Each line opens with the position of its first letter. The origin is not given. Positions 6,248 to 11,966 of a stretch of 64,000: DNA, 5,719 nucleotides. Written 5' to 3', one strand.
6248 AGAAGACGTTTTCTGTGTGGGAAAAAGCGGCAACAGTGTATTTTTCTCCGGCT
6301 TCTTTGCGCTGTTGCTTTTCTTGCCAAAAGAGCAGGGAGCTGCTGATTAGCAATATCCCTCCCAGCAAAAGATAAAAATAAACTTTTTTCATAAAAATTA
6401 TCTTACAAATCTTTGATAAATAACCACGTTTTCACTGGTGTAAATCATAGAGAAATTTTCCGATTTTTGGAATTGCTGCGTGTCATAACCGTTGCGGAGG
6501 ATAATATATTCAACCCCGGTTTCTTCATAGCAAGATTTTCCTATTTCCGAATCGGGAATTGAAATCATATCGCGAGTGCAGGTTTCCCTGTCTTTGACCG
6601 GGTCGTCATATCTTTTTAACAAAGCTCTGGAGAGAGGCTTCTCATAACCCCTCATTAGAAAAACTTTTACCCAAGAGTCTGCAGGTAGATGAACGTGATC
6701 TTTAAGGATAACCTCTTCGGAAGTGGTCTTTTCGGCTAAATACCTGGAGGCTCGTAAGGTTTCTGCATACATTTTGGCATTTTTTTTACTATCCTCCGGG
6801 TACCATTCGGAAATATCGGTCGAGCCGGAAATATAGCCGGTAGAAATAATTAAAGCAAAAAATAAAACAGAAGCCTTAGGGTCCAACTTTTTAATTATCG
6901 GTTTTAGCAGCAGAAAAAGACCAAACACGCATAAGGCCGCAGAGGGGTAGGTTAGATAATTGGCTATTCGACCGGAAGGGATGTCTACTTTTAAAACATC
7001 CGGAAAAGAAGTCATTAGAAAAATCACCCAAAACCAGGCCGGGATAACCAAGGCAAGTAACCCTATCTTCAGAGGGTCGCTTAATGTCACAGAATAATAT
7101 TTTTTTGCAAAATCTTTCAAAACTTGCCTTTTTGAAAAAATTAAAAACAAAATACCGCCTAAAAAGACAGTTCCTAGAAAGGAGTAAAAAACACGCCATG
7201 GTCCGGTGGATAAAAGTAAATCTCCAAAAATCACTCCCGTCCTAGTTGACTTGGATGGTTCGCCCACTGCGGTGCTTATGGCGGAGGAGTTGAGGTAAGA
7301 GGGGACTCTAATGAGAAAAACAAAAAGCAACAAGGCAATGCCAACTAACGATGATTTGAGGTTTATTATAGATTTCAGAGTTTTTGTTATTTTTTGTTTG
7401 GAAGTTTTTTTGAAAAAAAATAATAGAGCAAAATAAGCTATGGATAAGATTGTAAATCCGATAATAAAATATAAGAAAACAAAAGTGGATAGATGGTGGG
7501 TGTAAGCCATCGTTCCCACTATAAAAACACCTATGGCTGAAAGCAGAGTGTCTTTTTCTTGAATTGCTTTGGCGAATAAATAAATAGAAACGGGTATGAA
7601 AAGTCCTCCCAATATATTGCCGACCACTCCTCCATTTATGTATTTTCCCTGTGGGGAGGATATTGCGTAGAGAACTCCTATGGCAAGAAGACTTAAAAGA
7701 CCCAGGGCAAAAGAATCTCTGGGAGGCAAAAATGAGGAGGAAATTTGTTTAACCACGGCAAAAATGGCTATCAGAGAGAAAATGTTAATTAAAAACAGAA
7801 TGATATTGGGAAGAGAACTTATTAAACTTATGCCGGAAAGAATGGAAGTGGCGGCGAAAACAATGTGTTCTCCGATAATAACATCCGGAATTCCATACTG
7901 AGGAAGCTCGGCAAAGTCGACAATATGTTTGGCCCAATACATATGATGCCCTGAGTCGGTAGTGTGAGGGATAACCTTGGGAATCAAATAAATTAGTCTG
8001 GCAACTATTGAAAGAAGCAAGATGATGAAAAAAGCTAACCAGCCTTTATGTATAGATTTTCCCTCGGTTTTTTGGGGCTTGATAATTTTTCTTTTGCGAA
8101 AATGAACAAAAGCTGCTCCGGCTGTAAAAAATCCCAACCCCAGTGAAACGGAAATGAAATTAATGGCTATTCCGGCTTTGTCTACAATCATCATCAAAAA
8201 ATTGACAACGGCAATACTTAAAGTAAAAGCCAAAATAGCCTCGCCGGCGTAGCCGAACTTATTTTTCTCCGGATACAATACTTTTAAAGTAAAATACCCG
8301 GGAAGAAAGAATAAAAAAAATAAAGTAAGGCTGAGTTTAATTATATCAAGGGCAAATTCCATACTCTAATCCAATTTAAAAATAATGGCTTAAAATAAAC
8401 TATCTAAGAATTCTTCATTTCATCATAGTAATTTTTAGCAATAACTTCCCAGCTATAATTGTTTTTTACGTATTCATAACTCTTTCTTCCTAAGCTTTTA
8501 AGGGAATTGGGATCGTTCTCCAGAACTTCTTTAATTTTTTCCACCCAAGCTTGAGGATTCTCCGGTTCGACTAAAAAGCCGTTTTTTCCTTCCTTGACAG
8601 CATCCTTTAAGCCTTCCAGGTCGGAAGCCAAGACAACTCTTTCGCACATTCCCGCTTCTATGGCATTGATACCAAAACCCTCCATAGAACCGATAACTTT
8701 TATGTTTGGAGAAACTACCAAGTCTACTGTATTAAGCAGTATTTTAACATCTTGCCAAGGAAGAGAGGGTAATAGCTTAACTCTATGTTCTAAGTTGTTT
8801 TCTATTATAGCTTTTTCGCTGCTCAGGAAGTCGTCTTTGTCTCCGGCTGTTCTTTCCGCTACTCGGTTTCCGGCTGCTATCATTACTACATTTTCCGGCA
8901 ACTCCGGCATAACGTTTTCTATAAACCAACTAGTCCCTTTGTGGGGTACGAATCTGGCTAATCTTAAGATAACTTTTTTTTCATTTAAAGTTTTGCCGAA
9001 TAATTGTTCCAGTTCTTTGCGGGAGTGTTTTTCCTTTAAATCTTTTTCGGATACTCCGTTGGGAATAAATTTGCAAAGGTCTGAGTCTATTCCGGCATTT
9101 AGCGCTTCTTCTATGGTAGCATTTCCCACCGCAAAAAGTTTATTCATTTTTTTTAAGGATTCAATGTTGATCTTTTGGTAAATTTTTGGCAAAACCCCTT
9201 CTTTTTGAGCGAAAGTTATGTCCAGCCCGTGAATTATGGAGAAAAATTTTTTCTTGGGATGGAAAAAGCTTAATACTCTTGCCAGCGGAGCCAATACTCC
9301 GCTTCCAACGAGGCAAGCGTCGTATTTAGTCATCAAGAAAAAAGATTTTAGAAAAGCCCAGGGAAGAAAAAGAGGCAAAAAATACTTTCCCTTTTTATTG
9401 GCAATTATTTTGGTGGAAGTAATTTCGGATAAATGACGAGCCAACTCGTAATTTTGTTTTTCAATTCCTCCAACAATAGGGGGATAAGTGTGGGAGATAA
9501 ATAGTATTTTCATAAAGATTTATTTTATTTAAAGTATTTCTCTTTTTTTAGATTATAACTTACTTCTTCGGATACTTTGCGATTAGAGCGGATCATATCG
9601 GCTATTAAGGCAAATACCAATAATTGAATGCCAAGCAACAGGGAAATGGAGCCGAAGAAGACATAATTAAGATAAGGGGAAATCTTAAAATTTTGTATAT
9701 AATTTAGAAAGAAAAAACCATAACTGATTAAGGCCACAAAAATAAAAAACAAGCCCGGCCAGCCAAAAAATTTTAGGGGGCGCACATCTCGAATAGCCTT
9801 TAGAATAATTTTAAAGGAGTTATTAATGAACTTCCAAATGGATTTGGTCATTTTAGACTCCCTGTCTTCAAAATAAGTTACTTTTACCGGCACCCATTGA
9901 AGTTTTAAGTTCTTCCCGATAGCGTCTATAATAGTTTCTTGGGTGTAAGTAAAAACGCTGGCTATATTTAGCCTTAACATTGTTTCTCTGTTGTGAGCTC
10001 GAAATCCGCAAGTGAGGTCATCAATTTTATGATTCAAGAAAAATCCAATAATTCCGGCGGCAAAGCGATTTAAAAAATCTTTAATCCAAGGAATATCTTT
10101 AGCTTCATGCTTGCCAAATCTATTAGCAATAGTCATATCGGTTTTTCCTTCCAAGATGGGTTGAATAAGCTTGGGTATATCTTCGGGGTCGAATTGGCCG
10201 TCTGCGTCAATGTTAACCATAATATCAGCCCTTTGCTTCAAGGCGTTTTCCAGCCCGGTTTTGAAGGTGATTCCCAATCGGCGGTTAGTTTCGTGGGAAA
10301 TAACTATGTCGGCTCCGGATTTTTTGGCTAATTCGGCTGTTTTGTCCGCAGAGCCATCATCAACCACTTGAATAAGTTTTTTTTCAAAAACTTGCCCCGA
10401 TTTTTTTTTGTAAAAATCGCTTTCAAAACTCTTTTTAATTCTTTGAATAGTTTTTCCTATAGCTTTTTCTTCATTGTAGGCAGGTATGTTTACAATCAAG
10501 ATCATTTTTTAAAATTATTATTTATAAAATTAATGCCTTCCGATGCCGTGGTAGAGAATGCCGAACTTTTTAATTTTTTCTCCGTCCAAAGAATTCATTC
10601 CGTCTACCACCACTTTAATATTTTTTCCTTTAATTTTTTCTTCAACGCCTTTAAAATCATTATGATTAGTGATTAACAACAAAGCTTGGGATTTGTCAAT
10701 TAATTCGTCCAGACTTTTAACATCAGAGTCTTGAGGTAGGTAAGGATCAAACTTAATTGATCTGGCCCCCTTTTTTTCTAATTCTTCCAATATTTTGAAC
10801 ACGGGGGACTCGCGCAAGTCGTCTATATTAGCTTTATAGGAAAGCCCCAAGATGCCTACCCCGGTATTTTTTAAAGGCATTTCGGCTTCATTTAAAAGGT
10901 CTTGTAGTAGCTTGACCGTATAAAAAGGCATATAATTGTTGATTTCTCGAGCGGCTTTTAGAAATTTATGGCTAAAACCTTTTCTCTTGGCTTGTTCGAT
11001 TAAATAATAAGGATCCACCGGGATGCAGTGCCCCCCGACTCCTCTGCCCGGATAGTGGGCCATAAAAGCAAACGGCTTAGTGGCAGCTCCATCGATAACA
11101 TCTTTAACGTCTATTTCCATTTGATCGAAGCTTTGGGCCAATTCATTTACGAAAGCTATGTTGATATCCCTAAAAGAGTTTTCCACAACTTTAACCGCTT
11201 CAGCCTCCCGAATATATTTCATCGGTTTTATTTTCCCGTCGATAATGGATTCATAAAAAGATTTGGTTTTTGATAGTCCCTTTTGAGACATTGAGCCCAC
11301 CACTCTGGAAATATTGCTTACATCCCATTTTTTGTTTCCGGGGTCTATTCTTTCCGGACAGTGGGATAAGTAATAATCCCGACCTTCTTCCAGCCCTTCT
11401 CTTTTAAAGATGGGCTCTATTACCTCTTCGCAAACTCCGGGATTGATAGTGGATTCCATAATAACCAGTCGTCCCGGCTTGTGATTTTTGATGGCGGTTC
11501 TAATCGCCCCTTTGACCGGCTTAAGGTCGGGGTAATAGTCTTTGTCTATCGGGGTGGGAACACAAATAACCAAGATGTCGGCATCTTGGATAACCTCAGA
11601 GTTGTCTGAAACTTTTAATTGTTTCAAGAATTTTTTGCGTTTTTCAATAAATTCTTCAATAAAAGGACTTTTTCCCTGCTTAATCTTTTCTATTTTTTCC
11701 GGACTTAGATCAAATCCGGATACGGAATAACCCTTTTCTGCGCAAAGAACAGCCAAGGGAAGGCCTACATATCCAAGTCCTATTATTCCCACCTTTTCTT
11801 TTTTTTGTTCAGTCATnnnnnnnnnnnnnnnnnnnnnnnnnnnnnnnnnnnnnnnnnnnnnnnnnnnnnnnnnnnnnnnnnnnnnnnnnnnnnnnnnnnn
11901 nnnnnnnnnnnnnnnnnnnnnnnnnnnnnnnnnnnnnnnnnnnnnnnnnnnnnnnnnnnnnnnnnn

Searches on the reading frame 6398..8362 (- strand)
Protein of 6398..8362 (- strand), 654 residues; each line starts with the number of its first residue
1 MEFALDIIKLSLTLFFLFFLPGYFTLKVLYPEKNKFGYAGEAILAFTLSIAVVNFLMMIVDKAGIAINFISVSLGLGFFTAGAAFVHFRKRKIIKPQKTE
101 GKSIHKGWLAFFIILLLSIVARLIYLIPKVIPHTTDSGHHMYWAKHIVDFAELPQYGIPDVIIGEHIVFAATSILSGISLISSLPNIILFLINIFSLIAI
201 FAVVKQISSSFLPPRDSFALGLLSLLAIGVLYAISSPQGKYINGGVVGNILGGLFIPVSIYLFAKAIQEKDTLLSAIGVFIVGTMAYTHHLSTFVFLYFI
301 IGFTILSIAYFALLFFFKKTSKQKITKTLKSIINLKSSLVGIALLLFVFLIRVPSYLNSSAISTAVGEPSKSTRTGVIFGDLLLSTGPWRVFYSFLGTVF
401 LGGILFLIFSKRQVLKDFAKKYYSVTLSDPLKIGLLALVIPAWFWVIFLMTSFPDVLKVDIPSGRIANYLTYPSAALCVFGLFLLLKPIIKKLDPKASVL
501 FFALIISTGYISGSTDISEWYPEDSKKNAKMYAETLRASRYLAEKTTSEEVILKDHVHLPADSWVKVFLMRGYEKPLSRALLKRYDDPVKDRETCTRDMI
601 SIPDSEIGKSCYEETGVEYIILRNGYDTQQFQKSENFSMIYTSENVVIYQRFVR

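Call 69: search_protein_families(library=pfam, proteins=[window:6398-8362:-], max_evalue=0.0001)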
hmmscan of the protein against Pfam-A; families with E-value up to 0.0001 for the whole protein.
window:6398-8362:- (654 aa): 2 families
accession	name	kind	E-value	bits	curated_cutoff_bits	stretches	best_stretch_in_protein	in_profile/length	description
PF07760.16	DUF1616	-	4.5e-11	42.9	31.6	1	7-97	21-123/307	Protein of unknown function (DUF1616)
PF20176.3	DUF6541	-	2.3e-07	30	29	0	17-149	3-137/646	Family of unknown function (DUF6541)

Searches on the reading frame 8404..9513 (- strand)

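Call 34: search_protein_families(library=pfam, proteins=[window:8404-9513:-], max_evalue=0.001)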
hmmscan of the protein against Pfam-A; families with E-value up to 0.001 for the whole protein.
window:8404-9513:- (369 aa): 3 families
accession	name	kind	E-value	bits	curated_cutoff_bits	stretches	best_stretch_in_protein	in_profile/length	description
PF00534.26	Glycos_transf_1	-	2.5e-28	99.2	26.4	1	177-346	13-170/172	Glycosyl transferases group 1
PF13692.12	Glyco_trans_1_4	-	5.5e-22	79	27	1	180-333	2-142/142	Glycosyl transferases group 1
PF13439.12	Glyco_transf_4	-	0.00035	21.1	28.5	0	58-155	65-167/170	Glycosyltransferase Family 4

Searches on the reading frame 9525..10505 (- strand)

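Call 34: search_protein_families(library=pfam, proteins=[window:9525-10505:-], max_evalue=0.001)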
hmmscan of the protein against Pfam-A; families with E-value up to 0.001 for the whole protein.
window:9525-10505:- (326 aa): 1 family
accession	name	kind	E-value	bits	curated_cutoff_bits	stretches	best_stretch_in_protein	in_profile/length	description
PF00535.33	Glycos_transf_2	-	1.5e-20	74.2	23.3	1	6-174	3-162/168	Glycosyl transferase family 2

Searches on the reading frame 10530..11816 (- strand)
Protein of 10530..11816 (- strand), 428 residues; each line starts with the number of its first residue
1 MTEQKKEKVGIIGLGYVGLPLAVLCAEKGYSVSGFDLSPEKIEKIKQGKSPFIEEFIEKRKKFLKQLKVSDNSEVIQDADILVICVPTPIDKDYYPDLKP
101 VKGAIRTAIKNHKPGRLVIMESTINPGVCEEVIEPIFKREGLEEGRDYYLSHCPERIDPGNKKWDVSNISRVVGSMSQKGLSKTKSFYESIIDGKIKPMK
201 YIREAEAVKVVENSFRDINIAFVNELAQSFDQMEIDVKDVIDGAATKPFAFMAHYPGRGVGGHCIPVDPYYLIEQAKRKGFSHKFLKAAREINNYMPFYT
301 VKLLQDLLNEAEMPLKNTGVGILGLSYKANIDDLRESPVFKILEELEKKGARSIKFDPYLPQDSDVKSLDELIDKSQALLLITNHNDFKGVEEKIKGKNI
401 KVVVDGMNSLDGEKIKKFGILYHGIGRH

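Call 34: search_protein_families(library=pfam, proteins=[window:10530-11816:-], max_evalue=0.001)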
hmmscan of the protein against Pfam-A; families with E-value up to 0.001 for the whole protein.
window:10530-11816:- (428 aa): 8 families
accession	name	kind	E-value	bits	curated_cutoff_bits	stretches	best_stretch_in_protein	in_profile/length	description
PF03721.20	UDPG_MGDP_dh_N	-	2.9e-39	135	27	1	8-179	2-178/187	UDP-glucose/GDP-mannose dehydrogenase family, NAD binding domain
PF00984.24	UDPG_MGDP_dh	-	1.8e-31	108.5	25.4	1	203-294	1-93/94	UDP-glucose/GDP-mannose dehydrogenase family, central domain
PF03720.21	UDPG_MGDP_dh_C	-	1.9e-21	76.8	30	1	321-411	1-102/103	UDP-glucose/GDP-mannose dehydrogenase family, UDP binding domain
PF03446.21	NAD_binding_2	-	5.9e-10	39.8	21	1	8-134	1-105/161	NAD binding domain of 6-phosphogluconate dehydrogenase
PF03807.23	F420_oxidored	-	1.7e-07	32.2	21.6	1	8-89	1-70/94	NADP oxidoreductase coenzyme F420-dependent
PF02737.24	3HCDH_N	-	3.6e-06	27.5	22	1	8-86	1-86/180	3-hydroxyacyl-CoA dehydrogenase, NAD binding domain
PF01210.29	NAD_Gly3P_dh_N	-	4.9e-06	27.1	23.1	1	8-94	1-85/158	NAD-dependent glycerol-3-phosphate dehydrogenase N-terminus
PF02826.25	2-Hacid_dh_C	-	0.00012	21.9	25.1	0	3-47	33-77/178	D-isomer specific 2-hydroxyacid dehydrogenase, NAD binding domain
